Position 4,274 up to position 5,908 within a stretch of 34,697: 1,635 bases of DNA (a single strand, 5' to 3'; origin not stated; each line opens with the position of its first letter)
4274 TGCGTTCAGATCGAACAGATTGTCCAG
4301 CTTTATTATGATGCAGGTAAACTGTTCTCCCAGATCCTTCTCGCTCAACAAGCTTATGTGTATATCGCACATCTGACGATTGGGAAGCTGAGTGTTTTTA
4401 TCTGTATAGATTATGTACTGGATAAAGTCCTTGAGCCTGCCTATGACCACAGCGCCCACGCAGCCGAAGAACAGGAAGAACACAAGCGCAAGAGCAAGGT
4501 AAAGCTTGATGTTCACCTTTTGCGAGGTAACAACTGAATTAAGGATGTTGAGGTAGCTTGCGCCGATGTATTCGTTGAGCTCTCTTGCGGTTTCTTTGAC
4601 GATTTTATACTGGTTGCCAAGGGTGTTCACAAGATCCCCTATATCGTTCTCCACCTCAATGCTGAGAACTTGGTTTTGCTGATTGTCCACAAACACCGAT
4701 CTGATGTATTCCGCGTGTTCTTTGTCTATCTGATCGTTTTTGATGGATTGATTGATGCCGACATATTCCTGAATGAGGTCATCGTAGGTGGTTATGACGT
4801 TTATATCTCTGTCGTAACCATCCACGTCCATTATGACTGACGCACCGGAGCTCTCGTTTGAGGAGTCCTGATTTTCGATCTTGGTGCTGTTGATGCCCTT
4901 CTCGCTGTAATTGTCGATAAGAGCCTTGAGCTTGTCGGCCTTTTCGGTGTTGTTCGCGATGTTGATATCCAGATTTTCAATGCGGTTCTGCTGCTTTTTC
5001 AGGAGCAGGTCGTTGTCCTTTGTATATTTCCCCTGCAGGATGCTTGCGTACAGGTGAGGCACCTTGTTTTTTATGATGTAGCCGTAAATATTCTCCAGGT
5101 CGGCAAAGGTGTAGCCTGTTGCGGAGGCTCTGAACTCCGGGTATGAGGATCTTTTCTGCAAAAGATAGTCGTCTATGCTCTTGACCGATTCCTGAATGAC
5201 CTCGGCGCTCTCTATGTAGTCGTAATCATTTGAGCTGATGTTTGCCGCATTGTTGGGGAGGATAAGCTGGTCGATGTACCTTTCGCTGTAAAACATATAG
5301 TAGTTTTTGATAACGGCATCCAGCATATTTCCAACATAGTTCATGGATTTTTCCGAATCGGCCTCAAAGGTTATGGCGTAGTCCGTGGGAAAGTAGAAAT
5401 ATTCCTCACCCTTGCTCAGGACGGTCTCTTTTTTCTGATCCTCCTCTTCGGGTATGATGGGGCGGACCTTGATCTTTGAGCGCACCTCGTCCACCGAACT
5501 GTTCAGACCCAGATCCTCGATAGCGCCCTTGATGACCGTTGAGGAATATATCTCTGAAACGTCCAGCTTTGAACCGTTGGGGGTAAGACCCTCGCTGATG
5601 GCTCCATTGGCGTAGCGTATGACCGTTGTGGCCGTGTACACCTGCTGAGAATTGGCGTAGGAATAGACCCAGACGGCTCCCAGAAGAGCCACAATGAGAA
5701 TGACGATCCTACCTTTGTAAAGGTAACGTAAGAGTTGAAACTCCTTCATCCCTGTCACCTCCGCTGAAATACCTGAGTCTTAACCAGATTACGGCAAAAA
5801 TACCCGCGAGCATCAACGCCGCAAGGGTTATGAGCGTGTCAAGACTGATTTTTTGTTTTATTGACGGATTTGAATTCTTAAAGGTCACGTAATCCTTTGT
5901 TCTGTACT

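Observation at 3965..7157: Tandem Wzz-like co-polymerases, the second fused to a degenerate cytoplasmic GGDEF domain, in a locus with no tyrosine kinase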

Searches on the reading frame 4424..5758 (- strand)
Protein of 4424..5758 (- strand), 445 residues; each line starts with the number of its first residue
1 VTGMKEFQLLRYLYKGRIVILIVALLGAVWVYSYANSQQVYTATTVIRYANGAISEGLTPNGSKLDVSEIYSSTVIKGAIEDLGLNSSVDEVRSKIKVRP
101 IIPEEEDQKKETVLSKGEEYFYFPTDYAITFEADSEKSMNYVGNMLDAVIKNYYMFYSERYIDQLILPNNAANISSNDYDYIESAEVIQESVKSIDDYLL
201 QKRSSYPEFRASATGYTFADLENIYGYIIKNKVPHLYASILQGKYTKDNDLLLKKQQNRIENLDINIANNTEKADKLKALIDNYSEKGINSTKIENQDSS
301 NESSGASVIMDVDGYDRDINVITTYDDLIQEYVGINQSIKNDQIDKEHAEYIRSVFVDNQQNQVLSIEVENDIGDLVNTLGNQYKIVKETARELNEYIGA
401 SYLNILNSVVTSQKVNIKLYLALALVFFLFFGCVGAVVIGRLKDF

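Call 41: find_related_loci(query=A3, collection=genome_contigs, flank=10000)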
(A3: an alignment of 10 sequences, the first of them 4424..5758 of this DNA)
Query A3 (445 aa) in genome_contigs; peptide patterns used: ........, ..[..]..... (x = any residue, [..] = any of these).
80 stretches matched a pattern; 26 encode a relative of the query (tblastn E <= 1e-3); 26 distinct loci.
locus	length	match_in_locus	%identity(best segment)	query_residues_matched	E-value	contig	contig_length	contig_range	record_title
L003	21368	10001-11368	81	2-445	0e+0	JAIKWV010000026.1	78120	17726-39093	MAG: Clostridiales bacterium isolate RUI438 k141_4245098_flag=0_multi=32.9918_len=78120, whole genome shotgun sequence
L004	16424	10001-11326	80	4-445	0e+0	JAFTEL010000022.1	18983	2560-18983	MAG: Clostridia bacterium isolate RGIG3744 Goat_Rumen.Co__c588117, whole genome shotgun sequence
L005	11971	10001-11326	79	4-445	0e+0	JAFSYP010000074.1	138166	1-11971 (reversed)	MAG: Clostridia bacterium isolate RGIG3592 Goat_Rumen.Co__c1664082, whole genome shotgun sequence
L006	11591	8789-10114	80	4-445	0e+0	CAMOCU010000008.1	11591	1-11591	MAG: uncultured Clostridia bacterium isolate SRR873605_bin.66_metaWRAP_v1.3_MAG genome assembly, contig: NODE_13524_leng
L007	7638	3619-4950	79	4-445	0e+0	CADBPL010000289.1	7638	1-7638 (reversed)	MAG: Ruminococcaceae bacterium isolate RUG14170 genome assembly, contig: RUG14170_asm_289, whole genome shotgun sequence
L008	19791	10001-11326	81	4-445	0e+0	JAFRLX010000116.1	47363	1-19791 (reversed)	MAG: Clostridia bacterium isolate RGIG2589 Goat_Jejunum.Co__c812685, whole genome shotgun sequence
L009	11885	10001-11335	77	1-445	0e+0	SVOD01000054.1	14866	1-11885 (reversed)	MAG: Oscillospiraceae bacterium isolate SIG556 NODE_7852_length_14866_cov_5.015823, whole genome shotgun sequence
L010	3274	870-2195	80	4-445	0e+0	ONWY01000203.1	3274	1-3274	uncultured Clostridiales bacterium isolate RUG714 genome assembly, contig: scaffold_19863, whole genome shotgun sequence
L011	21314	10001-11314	74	4-445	0e+0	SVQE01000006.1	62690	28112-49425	MAG: Oscillospiraceae bacterium isolate SIG609 NODE_647_length_62690_cov_5.648348, whole genome shotgun sequence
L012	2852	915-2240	79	4-445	0e+0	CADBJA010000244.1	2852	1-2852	MAG: Ruminococcaceae bacterium isolate RUG14020 genome assembly, contig: RUG14020_asm_244, whole genome shotgun sequence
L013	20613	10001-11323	75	3-445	0e+0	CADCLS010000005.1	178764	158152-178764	MAG: Ruminococcaceae bacterium isolate RUG14768 genome assembly, contig: RUG14768_asm_5, whole genome shotgun sequence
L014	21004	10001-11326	78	4-445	0e+0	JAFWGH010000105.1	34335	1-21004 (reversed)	MAG: Clostridia bacterium isolate RGIG5713 Sheep_Duodenum.Co__c704579, whole genome shotgun sequence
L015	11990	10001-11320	70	3-445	0e+0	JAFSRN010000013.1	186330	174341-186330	MAG: Eubacterium sp. isolate RGIG3408 Goat_Reticulum.Co__c1345818, whole genome shotgun sequence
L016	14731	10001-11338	74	4-445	0e+0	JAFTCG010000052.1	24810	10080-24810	MAG: Clostridia bacterium isolate RGIG3687 Goat_Rumen.Co__c1599959, whole genome shotgun sequence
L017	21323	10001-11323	73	4-445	0e+0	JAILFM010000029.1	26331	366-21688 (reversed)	MAG: Clostridiales bacterium isolate RUI072 k141_11114483_flag=1_multi=9.9913_len=26331, whole genome shotgun sequence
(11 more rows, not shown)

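Call 42: search_protein_representatives(alignment_id=A3)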
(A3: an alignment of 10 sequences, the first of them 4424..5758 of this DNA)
Query: 10 sequences, 442 profile positions. Proteins with E-value up to 0.001 (for the whole library): 959; up to 1e-10: 573; up to 1e-30: 184. The best 150 are listed.
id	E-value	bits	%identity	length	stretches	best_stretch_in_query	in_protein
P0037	7.7e-246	832.6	-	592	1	1-442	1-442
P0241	3.5e-153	527.2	-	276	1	1-270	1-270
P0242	1.8e-134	465.5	-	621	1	1-442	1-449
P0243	1.1e-130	453.0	-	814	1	1-442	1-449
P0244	6.1e-126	437.4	-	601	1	1-442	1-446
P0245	1.2e-124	433.1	-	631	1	1-442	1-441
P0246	1.3e-121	423.1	-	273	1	142-396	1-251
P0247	2.8e-119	415.4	-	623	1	1-442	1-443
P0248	3.8e-115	401.9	-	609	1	1-441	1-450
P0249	1.4e-113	396.7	-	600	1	1-442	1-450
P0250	1.6e-112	393.2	-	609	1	1-442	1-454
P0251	8.8e-112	390.7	-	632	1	1-442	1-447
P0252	1.5e-110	386.7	-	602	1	1-442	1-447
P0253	1.6e-109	383.3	-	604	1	1-442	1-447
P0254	2.3e-108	379.5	-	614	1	1-441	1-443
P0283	3.4e-85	303.1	-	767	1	1-442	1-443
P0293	7.3e-78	279.0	-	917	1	1-434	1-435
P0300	3.2e-75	270.2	-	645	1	4-441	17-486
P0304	7.8e-74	265.7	-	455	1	5-436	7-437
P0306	6.6e-73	262.6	-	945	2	6-432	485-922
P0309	1.6e-67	244.9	-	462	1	5-441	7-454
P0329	9.9e-62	225.8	-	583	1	5-437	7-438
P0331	1.1e-61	225.6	-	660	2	1-365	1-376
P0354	5.8e-55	203.5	-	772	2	1-355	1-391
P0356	2.9e-54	201.2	-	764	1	5-436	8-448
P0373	1.8e-48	182.1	-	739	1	5-439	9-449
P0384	1.1e-42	163.0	-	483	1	7-429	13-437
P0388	3.8e-42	161.3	-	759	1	6-435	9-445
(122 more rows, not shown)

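Call 47: search_protein_families(library=pfam, proteins=[P0306, P0356, P0373, P0388, P0329, P0243, P0293, P0283, P0354, P0304], max_evalue=0.01)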
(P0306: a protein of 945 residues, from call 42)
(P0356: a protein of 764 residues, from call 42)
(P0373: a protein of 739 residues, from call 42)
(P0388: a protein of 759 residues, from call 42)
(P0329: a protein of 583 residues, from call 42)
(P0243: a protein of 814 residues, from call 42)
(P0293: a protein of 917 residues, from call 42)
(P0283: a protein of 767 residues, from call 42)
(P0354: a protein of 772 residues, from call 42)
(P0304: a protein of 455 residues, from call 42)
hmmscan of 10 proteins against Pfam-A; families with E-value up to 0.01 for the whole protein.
P0306 (945 aa): 1 family
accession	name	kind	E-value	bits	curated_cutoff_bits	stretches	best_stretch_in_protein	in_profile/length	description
PF02706.20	Wzz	-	0.00037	21.2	25.5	1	479-531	2-55/91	Chain length determinant protein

P0356 (764 aa): 2 families
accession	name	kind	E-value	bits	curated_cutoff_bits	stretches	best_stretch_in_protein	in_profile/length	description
PF00563.25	EAL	-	4e-59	200.3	31.3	1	502-723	12-236/236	EAL domain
PF02706.20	Wzz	-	0.0079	16.9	25.5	1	3-63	2-62/91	Chain length determinant protein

P0373 (739 aa): 2 families
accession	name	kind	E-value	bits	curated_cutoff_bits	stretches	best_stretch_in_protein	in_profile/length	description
PF00563.25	EAL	-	3.4e-59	200.5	31.3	1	494-721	9-236/236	EAL domain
PF02706.20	Wzz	-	0.00018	22.2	25.5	1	4-67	2-63/91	Chain length determinant protein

P0388 (759 aa): 2 families
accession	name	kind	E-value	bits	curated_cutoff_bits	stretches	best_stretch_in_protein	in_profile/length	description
PF00563.25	EAL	-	1.4e-20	74.1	31.3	1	505-723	14-233/236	EAL domain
PF00696.33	AA_kinase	-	0.007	16.6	24.9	0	574-616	1-42/234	Amino acid kinase family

P0329 (583 aa): 1 family
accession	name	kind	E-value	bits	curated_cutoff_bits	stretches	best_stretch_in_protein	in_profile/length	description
PF02706.20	Wzz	-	0.0029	18.3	25.5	0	5-64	5-65/91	Chain length determinant protein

P0243 (814 aa): 1 family
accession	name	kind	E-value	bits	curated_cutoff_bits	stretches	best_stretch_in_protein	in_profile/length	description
PF00990.26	GGDEF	-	2.3e-14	53.9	23.8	1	455-588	2-141/161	Diguanylate cyclase, GGDEF domain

P0293 (917 aa): 3 families
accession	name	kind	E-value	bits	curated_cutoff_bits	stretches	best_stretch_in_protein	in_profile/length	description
PF00990.26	GGDEF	-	1.3e-10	41.7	23.8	1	449-566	2-121/161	Diguanylate cyclase, GGDEF domain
PF00149.33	Metallophos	-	3.8e-09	37.7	21.5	1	691-855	2-189/191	Calcineurin-like phosphoesterase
PF02706.20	Wzz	-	6e-05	23.7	25.5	1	8-60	11-62/91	Chain length determinant protein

P0283 (767 aa): 1 family
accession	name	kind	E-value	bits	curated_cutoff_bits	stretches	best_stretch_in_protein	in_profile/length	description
PF00990.26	GGDEF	-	2e-10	41.1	23.8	1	449-597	2-157/161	Diguanylate cyclase, GGDEF domain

P0354 (772 aa): 2 families
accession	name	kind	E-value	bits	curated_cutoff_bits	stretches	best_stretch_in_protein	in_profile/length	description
PF00990.26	GGDEF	-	2e-05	24.9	23.8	1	605-746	2-149/161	Diguanylate cyclase, GGDEF domain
PF12815.12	CTD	-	0.00077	20.4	25.4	1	435-486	11-62/72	Spt5 C-terminal nonapeptide repeat binding Spt4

P0304 (455 aa): 1 family
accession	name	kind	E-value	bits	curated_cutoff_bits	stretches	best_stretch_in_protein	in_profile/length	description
PF02706.20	Wzz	-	1.6e-06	28.8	25.5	1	3-58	3-58/91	Chain length determinant protein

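Call 56: find_encoding_contigs(protein=P0356, flank=8000, max_places=2)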
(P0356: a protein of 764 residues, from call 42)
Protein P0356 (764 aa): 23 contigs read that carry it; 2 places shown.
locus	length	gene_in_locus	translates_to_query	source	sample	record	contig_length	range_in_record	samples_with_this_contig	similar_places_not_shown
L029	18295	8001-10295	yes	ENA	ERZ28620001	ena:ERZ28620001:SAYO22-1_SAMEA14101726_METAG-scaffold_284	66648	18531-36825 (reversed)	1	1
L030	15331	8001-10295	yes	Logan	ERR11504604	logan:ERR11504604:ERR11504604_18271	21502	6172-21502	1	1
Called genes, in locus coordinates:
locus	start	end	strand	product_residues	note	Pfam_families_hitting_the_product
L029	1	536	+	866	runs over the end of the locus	PF07833:Cu_amine_oxidN1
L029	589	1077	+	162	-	PF04892:VanZ-LLP1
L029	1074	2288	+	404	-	PF00534:Glycos_transf_1, PF13692:Glyco_trans_1_4, PF13524:Glyco_trans_1_2 (weak)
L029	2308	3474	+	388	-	PF20706:GT4-conflict (weak), PF00534:Glycos_transf_1, PF13692:Glyco_trans_1_4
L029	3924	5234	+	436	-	PF04932:Wzy_C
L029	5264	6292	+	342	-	PF00535:Glycos_transf_2, PF10111:Glyco_tranf_2_2, PF13641:Glyco_tranf_2_3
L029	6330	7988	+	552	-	-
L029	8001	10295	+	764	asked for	PF00563:EAL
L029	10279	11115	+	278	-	PF00149:Metallophos, PF12850:Metallophos_2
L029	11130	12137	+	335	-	PF00535:Glycos_transf_2, PF10111:Glyco_tranf_2_2, PF13641:Glyco_tranf_2_3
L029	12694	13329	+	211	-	PF01336:tRNA_anti-codon (faint), PF00436:SSB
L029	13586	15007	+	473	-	PF27133:YfdI_N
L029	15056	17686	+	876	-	PF01411:tRNA-synt_2c, PF07973:tRNA_SAD, PF02272:DHHA1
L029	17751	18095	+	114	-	PF11969:DcpS_C, PF01230:HIT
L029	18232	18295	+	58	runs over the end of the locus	PF01165:Ribosomal_S21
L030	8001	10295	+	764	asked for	PF00563:EAL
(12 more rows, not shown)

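Call 57: find_encoding_contigs(protein=P0293, flank=8000, max_places=2)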
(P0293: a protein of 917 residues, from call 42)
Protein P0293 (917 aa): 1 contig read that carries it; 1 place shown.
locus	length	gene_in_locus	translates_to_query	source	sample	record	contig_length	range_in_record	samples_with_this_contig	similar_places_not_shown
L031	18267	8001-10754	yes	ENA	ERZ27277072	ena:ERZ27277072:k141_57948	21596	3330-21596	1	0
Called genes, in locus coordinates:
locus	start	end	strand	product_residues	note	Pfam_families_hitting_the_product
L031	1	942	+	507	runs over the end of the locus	-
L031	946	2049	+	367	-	PF13439:Glyco_transf_4, PF00534:Glycos_transf_1, PF13692:Glyco_trans_1_4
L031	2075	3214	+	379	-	PF00535:Glycos_transf_2, PF10111:Glyco_tranf_2_2, PF13641:Glyco_tranf_2_3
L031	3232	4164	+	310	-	PF00535:Glycos_transf_2, PF10111:Glyco_tranf_2_2, PF13641:Glyco_tranf_2_3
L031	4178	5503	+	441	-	PF04932:Wzy_C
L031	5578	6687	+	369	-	PF13439:Glyco_transf_4 (weak), PF00534:Glycos_transf_1, PF13692:Glyco_trans_1_4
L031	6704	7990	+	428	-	-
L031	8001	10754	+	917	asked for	PF00990:GGDEF, PF00149:Metallophos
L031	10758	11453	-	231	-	PF19538:DUF6062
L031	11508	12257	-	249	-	PF01259:SAICAR_synt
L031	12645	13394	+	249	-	PF10613:Lig_chan-Glu_bd (weak), PF00497:SBP_bac_3, PF09084:NMT1 (faint), PF12974:Phosphonate-bd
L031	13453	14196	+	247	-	PF00528:BPD_transp_1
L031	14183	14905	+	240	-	PF02463:SMC_N (faint), PF00005:ABC_tran, PF13175:AAA_15 (faint), PF13304:AAA_21 (weak)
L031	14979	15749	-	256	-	PF01738:DLH (faint), PF00561:Abhydrolase_1, PF12146:Hydrolase_4, PF20408:Abhydrolase_11 (weak), PF12697:Abhydrolase_6, PF00326:Peptidase_S9 (faint)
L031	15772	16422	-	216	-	PF02254:TrkA_N, PF02080:TrkA_C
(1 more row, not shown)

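Call 67: search_solved_structures(query=A5, max_evalue=10, show_alignments=2)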
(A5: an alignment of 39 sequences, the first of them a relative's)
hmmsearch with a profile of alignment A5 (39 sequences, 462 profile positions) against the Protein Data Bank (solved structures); distinct sequences matched with E-value up to 10: 15.
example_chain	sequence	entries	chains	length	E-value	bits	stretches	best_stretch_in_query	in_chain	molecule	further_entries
6ox7_C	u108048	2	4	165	0.0011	20.8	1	311-402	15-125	Phosphatidylinositol 3-kinase regulatory subunit beta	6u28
7rch_C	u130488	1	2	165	0.0025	19.6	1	311-402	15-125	Phosphatidylinositol 3-kinase regulatory subunit beta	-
3mtt_A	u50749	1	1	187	0.0036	19.1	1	311-402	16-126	Phosphatidylinositol 3-kinase regulatory subunit beta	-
3l4q_C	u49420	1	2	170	0.0039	19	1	311-402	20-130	Phosphatidylinositol 3-kinase regulatory subunit beta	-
6lp3_C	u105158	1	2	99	0.01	17.6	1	293-374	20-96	GTPase-activating protein BEM3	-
2y3a_B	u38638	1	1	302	0.021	16.6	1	311-402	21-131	PHOSPHATIDYLINOSITOL 3-KINASE REGULATORY SUBUNIT BETA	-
6ocu_B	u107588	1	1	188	0.036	15.8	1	301-403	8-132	Phosphatidylinositol 3-kinase regulatory subunit alpha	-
3fgh_A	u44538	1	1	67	0.14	13.9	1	346-394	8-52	Transcription factor A, mitochondrial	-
5dxh_B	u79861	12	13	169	0.38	12.4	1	302-403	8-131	Phosphatidylinositol 3-kinase regulatory subunit alpha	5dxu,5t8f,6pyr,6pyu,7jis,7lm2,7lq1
5vlr_B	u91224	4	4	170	0.4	12.4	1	302-403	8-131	Phosphatidylinositol 3-kinase regulatory subunit alpha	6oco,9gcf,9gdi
5ubt_B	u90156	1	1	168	0.41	12.3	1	302-403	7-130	Phosphatidylinositol 3-kinase regulatory subunit alpha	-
9l3r_B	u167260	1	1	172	0.42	12.3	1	298-403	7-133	Phosphatidylinositol 3-kinase regulatory subunit alpha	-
6g6w_B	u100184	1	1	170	0.42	12.3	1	301-403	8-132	Phosphatidylinositol 3-kinase regulatory subunit alpha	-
2v1y_B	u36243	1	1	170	0.46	12.2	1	302-402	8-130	PHOSPHATIDYLINOSITOL 3-KINASE REGULATORY SUBUNIT ALPHA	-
2rso_A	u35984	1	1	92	0.99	11.1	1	284-359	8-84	Chromatin-associated protein swi6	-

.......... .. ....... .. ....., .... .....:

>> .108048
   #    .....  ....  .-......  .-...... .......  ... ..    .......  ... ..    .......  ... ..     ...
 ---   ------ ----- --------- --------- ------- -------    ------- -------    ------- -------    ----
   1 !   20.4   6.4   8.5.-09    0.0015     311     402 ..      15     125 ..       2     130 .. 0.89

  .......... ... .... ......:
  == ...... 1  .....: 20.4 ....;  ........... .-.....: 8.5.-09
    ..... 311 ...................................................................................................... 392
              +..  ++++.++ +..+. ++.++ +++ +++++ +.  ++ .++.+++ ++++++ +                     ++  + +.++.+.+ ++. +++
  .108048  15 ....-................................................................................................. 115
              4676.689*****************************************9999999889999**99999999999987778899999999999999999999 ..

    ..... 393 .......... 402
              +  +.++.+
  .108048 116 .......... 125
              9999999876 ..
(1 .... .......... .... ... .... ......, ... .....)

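Call 68: list_cluster_members(proteins=[P0242, P0243, P0252, P0304, P0356, P0293, P0309, P0331, P0300, P0384])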
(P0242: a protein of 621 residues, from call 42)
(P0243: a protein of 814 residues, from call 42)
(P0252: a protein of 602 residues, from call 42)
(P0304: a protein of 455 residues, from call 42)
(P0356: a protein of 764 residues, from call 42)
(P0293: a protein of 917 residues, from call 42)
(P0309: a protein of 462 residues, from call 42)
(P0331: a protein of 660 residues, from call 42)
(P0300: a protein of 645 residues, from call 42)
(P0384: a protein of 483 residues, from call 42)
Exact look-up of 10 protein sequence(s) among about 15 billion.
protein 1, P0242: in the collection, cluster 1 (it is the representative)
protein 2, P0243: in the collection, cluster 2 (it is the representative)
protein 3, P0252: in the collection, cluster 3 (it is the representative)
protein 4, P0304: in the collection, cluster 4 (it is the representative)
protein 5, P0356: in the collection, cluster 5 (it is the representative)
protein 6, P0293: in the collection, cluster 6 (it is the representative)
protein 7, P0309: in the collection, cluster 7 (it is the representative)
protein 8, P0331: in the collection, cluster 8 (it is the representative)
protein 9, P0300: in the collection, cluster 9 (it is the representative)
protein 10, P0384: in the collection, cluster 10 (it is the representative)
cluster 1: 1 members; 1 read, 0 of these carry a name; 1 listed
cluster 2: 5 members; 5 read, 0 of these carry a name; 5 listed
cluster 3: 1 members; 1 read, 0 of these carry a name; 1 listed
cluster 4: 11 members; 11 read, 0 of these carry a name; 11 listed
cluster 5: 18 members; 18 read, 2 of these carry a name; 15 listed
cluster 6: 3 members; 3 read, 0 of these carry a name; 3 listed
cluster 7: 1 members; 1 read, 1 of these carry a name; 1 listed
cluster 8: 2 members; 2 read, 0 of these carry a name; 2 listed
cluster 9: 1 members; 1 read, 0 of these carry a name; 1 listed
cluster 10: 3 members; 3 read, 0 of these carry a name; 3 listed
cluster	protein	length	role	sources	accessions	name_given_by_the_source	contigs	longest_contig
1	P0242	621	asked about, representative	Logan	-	-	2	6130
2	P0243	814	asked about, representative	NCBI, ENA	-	-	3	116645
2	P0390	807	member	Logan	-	-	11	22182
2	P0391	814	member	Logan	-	-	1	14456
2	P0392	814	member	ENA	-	-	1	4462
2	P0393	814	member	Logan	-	-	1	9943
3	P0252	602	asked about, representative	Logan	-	-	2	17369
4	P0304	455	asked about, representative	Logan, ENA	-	-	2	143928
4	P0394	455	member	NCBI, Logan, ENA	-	-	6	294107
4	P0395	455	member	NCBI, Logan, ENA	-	-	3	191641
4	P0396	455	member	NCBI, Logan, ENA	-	-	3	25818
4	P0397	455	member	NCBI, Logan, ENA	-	-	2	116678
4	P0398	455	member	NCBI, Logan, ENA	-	-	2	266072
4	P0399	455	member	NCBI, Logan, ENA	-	-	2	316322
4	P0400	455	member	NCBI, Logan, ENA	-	-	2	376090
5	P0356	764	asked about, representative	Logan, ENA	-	-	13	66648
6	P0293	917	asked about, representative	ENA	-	-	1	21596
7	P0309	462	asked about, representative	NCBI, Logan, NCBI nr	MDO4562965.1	MAG: hypothetical protein Q4C12_03935 [Clostridia bacterium] | hypothetical protein [Clostridia bacterium]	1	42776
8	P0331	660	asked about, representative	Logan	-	-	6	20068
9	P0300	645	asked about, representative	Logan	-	-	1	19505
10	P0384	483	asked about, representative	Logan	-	-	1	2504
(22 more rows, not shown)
